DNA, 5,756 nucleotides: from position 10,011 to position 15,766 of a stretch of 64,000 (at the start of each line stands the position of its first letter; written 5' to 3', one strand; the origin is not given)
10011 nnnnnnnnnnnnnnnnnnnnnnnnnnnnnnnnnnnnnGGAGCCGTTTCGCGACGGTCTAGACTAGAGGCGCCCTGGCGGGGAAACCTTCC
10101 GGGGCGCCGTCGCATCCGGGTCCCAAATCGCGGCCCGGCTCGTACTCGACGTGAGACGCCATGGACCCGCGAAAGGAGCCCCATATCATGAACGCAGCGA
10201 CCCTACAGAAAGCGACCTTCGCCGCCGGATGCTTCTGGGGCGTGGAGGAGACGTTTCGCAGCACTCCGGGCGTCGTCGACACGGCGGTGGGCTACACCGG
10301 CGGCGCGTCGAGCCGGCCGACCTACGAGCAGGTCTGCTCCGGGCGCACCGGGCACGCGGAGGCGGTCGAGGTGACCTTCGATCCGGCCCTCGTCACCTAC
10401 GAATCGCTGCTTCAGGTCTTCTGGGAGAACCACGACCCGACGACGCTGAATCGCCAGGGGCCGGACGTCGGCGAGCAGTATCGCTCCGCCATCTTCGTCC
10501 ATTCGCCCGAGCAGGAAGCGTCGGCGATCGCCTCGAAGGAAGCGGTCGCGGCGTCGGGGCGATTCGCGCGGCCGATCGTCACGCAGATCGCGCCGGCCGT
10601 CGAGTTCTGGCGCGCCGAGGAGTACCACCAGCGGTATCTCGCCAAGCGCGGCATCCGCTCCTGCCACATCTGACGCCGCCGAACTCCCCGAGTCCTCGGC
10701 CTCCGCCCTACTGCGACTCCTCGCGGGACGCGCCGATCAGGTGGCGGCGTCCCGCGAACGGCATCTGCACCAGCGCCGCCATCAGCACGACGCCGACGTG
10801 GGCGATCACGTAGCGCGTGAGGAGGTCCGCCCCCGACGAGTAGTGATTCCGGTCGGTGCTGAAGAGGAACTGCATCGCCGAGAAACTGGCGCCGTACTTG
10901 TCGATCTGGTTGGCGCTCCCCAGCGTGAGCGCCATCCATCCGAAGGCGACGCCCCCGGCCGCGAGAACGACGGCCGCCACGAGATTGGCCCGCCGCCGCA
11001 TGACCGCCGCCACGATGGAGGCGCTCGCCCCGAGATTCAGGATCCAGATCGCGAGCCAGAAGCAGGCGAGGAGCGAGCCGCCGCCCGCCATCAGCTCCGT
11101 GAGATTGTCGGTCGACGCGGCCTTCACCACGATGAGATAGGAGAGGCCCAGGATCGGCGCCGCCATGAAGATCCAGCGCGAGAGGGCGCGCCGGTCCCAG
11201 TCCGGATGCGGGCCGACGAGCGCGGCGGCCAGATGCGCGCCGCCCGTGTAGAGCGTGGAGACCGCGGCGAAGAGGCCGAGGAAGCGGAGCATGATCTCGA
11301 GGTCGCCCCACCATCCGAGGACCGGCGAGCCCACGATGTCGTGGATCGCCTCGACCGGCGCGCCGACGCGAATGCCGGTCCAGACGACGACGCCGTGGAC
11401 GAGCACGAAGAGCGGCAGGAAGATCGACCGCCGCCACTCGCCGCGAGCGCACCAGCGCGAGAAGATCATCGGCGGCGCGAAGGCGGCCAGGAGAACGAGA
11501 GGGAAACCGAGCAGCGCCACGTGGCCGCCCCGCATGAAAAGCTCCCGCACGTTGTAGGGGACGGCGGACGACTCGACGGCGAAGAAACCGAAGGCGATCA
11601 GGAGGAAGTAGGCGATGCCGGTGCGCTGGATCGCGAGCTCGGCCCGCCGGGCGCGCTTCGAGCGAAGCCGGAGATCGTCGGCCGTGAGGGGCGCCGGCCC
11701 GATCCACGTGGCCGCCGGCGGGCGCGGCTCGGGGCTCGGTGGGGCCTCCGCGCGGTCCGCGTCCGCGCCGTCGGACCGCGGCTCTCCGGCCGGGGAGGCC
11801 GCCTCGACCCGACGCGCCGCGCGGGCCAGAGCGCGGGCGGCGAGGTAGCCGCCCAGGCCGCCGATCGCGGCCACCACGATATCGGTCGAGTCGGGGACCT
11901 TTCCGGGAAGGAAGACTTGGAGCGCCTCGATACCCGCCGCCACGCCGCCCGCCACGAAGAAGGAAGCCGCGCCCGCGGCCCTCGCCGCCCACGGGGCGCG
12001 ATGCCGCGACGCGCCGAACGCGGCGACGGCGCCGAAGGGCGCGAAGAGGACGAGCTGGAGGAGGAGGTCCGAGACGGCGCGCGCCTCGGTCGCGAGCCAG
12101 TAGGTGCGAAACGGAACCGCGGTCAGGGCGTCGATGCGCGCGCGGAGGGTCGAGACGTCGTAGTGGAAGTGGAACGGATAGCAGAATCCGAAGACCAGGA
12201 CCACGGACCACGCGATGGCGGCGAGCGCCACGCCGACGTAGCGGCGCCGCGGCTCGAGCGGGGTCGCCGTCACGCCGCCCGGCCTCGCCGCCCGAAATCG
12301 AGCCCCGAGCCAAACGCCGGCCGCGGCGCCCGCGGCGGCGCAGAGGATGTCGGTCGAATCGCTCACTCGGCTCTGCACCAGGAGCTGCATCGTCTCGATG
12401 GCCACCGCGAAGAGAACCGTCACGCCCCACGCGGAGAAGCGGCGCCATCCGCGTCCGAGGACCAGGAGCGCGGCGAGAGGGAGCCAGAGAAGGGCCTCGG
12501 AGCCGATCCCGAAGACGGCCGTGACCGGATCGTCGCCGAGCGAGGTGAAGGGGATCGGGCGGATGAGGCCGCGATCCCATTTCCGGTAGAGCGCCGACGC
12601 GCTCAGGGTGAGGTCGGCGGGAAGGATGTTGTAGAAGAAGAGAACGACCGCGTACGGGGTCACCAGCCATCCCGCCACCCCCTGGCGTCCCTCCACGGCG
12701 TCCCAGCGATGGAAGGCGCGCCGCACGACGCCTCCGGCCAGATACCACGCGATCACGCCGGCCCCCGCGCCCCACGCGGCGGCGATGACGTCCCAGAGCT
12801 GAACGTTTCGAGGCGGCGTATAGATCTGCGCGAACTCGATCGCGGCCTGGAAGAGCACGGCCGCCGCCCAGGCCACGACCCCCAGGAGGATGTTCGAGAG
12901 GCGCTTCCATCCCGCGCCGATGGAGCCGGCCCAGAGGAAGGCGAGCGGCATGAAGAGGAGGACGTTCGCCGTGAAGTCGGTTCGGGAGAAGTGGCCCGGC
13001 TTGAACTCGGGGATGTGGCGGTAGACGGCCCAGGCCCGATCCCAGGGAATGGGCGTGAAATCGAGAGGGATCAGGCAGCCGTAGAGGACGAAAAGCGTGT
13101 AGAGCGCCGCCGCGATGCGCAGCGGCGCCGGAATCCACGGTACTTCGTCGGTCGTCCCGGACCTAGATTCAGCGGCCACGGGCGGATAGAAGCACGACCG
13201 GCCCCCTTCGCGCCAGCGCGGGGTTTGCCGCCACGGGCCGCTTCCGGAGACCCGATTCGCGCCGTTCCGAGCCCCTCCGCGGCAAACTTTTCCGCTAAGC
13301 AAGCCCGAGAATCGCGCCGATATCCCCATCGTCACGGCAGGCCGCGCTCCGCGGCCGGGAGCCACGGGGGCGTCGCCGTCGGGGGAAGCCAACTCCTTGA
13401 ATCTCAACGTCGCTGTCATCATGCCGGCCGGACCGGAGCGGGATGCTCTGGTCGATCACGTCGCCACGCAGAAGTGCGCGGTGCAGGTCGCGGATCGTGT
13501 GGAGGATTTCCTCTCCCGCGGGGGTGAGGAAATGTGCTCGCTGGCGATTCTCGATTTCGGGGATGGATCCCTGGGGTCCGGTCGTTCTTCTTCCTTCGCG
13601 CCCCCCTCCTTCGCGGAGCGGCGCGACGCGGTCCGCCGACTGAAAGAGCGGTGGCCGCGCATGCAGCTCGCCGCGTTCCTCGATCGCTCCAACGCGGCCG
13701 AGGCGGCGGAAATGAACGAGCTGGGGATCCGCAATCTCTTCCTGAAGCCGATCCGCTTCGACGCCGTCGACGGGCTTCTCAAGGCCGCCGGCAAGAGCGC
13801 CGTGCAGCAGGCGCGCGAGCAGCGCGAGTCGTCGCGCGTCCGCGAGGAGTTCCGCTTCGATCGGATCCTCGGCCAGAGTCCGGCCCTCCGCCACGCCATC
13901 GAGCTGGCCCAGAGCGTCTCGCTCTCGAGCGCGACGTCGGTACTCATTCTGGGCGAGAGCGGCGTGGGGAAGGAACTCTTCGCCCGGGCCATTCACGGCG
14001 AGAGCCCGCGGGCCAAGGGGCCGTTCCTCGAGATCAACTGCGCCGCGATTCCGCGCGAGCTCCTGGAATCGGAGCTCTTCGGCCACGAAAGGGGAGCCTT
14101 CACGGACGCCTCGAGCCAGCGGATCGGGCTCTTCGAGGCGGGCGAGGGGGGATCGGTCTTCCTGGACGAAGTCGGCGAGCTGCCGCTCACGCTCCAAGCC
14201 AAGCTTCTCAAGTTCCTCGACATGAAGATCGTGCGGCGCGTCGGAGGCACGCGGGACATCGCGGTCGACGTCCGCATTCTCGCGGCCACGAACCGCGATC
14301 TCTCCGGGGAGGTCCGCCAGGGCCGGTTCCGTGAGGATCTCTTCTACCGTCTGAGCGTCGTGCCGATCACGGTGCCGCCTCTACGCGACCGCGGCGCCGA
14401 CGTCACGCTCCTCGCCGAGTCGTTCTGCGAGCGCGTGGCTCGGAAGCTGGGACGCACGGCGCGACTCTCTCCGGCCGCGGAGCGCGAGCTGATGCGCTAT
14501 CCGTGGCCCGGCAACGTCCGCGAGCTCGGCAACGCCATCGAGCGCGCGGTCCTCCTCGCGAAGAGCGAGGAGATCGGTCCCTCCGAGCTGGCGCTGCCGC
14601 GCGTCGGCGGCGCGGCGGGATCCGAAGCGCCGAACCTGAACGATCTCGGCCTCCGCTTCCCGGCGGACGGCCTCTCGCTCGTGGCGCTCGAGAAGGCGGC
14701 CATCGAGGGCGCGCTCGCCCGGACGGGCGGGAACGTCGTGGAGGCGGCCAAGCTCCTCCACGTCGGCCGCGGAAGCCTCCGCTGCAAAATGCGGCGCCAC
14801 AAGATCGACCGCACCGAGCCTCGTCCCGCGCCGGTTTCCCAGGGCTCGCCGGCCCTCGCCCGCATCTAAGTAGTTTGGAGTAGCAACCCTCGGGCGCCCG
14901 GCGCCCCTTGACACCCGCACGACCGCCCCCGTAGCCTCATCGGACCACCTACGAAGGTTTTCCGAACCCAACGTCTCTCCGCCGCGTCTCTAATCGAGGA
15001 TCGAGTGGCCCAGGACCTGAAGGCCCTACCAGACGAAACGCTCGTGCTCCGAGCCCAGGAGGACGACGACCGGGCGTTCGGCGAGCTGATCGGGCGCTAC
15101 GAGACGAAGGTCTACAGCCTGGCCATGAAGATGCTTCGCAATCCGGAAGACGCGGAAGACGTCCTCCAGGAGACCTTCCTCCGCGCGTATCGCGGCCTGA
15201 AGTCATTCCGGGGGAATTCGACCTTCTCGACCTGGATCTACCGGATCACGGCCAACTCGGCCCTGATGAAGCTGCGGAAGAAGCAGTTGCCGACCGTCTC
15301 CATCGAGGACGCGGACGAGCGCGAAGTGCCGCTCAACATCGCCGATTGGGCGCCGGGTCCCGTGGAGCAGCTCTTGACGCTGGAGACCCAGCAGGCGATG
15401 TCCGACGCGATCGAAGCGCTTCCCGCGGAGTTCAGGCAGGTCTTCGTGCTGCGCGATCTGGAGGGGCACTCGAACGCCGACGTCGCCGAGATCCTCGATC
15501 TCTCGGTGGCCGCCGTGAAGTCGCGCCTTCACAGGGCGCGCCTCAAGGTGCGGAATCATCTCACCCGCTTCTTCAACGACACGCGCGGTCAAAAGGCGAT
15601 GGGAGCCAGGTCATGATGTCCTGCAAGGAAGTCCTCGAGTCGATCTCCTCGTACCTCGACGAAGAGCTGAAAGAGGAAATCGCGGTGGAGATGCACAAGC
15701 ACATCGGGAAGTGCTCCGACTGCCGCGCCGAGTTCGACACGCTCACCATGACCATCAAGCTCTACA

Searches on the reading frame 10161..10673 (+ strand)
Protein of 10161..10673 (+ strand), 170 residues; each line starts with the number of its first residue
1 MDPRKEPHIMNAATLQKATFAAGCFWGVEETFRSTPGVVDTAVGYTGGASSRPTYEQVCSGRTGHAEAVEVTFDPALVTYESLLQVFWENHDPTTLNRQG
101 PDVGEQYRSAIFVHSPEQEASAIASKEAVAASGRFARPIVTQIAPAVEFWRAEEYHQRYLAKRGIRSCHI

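Call 51: search_protein_families(library=pfam, proteins=[window:10161-10673:+], max_evalue=0.001)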
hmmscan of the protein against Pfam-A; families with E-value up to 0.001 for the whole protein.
window:10161-10673:+ (170 aa): 1 family
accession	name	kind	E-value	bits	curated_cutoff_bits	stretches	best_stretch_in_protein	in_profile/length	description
PF01625.27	PMSR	-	1.7e-65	220.3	23.7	1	17-169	1-153/153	Peptide methionine sulfoxide reductase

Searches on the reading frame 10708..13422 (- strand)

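Call 51: search_protein_families(library=pfam, proteins=[window:10708-13422:-], max_evalue=0.001)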
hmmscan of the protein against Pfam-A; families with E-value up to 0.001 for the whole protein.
window:10708-13422:- (904 aa): 1 family
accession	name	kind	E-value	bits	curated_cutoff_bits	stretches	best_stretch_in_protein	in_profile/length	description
PF04892.17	VanZ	-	7.6e-34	117.5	30.1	3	401-530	4-123/126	VanZ like family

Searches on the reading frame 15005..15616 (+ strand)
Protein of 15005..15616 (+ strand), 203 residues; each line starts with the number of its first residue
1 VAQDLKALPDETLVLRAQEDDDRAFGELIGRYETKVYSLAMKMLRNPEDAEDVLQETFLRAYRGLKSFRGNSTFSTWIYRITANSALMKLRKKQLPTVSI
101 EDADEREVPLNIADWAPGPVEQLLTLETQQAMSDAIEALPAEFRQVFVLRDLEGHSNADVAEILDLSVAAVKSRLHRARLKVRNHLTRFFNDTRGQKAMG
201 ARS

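Call 51: search_protein_families(library=pfam, proteins=[window:15005-15616:+], max_evalue=0.001)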
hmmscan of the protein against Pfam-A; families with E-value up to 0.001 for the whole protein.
window:15005-15616:+ (203 aa): 5 families
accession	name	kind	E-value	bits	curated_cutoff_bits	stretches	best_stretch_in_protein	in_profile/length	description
PF04542.20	Sigma70_r2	-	1.7e-20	73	24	1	28-94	1-69/71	Sigma-70 region 2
PF08281.18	Sigma70_r4_2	-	1.4e-17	63.5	25.7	1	130-181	2-53/54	Sigma-70, region 4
PF04545.22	Sigma70_r4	-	1.3e-10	41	24.1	1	135-183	1-49/50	Sigma-70, region 4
PF07638.17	Sigma70_ECF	-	1.3e-06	28.9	21.1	1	119-186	119-183/185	ECF sigma factor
PF22233.2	PhyR_sigma-like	-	6.2e-06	26.3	27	1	138-178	3-43/50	Response regulator PhyR, sigma-like domain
